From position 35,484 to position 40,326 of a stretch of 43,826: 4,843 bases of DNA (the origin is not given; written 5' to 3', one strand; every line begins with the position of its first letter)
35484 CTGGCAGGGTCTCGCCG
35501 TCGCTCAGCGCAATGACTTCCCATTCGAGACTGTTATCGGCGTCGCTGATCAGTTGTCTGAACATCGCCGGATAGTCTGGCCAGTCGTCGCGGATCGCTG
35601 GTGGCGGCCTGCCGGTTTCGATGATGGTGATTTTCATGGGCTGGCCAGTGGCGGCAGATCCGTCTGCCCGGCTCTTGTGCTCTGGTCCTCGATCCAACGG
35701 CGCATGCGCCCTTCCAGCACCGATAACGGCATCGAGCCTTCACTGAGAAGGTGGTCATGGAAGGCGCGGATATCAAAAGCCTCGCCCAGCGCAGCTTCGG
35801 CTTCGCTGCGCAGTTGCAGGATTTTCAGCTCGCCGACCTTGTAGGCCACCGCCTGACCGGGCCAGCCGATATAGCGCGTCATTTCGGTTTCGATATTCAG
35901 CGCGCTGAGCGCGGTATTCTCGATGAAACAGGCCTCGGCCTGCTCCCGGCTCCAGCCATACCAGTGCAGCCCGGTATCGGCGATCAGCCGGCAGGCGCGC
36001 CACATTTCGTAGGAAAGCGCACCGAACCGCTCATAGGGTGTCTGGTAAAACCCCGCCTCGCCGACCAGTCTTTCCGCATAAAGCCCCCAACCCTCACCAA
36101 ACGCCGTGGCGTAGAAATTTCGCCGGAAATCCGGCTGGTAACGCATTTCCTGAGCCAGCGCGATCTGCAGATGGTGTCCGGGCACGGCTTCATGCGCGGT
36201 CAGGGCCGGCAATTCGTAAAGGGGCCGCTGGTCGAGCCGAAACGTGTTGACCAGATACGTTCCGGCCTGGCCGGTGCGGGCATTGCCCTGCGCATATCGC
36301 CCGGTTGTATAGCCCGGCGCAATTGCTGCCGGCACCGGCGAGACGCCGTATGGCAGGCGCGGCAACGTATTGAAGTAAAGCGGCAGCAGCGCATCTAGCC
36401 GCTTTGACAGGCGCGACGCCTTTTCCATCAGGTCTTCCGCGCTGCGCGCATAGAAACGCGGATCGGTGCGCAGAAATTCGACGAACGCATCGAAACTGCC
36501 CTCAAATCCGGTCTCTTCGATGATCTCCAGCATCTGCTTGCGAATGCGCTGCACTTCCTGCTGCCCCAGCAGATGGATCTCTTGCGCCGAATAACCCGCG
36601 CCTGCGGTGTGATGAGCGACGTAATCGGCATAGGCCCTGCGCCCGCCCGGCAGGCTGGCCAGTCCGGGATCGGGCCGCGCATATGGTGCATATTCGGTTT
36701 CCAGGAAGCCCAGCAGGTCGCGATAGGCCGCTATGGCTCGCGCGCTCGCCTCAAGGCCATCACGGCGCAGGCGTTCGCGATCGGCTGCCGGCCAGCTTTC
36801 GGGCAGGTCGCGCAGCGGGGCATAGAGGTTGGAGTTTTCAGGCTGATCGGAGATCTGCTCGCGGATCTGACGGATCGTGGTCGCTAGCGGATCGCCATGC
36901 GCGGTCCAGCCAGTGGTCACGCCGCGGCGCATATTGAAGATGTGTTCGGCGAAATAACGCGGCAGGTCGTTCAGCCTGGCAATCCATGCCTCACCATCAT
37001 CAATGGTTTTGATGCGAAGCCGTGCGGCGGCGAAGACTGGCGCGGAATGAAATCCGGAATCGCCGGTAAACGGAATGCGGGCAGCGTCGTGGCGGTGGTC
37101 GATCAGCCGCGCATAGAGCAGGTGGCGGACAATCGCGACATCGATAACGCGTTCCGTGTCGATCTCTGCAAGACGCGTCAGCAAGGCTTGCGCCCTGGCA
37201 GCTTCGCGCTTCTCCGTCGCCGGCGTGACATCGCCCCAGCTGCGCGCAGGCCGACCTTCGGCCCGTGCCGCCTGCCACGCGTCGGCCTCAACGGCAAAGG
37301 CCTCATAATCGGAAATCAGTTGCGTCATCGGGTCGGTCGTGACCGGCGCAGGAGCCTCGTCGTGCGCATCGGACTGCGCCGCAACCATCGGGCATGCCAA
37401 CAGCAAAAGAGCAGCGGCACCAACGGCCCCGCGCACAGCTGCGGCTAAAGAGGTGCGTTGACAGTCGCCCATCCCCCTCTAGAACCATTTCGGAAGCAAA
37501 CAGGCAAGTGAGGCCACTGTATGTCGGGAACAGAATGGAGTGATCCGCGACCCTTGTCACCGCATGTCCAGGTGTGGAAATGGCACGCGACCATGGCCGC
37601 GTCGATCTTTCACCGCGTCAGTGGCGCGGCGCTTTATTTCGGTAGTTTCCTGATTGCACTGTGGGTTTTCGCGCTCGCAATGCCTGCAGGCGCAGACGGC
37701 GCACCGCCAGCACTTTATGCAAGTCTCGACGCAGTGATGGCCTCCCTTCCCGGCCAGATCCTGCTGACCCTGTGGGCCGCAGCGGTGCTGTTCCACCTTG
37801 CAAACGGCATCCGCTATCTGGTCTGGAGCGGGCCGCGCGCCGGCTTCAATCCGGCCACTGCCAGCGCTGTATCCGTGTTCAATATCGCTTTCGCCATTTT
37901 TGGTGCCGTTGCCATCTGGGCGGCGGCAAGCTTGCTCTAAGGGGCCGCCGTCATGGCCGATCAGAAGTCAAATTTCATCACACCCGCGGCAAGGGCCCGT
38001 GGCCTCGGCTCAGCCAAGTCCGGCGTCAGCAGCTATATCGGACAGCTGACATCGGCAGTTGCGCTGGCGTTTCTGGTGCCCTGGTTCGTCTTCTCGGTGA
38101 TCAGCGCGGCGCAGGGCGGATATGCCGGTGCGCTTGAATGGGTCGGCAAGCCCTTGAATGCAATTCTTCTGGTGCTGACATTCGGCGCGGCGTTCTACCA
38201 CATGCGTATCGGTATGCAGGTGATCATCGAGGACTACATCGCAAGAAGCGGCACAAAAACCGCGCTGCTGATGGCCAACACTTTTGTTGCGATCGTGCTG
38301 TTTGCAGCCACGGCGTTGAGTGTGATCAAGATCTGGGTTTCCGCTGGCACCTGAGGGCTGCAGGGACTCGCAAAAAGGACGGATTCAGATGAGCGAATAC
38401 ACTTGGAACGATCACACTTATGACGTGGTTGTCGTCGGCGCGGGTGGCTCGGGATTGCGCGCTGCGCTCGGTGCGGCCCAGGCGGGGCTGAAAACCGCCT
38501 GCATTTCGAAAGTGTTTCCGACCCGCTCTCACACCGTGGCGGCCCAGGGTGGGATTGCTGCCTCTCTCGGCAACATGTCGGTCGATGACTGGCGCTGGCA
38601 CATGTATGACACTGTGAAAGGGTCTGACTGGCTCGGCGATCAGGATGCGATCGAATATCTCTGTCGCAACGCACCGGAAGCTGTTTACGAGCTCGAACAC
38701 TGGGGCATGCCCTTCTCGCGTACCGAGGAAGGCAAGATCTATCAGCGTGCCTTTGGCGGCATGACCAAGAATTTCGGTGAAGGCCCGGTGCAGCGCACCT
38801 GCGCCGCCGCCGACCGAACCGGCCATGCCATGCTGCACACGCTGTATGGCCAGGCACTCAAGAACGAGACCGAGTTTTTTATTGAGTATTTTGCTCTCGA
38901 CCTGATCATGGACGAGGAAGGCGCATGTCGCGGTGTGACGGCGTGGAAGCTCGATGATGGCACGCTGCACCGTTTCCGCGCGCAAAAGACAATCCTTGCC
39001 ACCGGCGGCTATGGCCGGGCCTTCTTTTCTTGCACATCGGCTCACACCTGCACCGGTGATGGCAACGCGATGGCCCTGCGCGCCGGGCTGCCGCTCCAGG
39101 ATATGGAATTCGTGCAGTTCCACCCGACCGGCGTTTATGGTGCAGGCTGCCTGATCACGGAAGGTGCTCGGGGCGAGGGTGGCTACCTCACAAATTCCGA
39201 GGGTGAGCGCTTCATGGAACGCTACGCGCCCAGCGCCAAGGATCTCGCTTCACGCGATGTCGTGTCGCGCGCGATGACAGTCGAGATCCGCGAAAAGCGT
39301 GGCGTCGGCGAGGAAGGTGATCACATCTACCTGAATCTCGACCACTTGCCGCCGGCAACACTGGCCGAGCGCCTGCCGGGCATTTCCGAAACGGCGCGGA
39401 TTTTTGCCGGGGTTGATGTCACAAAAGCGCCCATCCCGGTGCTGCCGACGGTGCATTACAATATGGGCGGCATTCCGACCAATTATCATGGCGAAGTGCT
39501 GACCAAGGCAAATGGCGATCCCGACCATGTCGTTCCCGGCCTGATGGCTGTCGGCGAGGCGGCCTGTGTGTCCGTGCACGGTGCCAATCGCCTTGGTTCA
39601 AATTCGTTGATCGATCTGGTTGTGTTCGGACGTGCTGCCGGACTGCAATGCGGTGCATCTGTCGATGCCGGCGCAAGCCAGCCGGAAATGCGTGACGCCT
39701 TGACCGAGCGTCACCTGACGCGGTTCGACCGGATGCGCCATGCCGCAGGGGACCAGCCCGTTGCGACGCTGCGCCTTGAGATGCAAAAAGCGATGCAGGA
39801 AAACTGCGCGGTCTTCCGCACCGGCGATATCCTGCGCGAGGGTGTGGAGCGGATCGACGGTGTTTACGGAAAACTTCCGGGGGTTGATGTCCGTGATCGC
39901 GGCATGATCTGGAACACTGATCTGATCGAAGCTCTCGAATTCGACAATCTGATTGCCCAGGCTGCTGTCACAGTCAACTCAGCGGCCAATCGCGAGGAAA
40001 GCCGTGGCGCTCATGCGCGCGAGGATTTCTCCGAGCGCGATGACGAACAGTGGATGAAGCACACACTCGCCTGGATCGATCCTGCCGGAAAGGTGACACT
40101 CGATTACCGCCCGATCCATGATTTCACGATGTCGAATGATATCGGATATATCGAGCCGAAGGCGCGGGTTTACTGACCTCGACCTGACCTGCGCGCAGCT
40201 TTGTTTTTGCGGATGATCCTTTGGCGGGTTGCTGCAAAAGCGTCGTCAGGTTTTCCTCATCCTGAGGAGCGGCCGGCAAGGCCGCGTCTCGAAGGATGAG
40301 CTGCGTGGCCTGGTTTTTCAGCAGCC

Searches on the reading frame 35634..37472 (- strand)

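Call 71: search_protein_families(library=pfam, proteins=[window:35634-37472:-], max_evalue=0.0001)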
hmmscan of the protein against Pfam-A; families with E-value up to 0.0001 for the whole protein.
window:35634-37472:- (612 aa): 1 family
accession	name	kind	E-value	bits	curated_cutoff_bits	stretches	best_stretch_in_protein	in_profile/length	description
PF05960.17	DUF885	-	1e-151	507.7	32.4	1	72-590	7-532/532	Bacterial protein of unknown function (DUF885)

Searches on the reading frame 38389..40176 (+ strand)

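Call 71: search_protein_families(library=pfam, proteins=[window:38389-40176:+], max_evalue=0.0001)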
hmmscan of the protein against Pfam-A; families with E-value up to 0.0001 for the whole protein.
window:38389-40176:+ (595 aa): 5 families
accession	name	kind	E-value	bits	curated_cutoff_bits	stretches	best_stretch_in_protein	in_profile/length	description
PF00890.30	FAD_binding_2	-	1.1e-131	440.3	20.4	1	12-407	1-414/414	FAD binding domain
PF02910.25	Succ_DH_flav_C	-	1.8e-45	154.5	20.8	1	462-595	1-130/130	Fumarate reductase flavoprotein C-term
PF01266.30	DAO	-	3.1e-06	27.4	27.9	1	12-119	1-92/353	FAD dependent oxidoreductase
PF01134.28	GIDA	-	4.2e-06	26.5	22.1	0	12-40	1-29/391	Glucose inhibited division protein A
PF07992.20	Pyr_redox_2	-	6.6e-05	22.9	26.1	0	11-40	1-30/291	Pyridine nucleotide-disulphide oxidoreductase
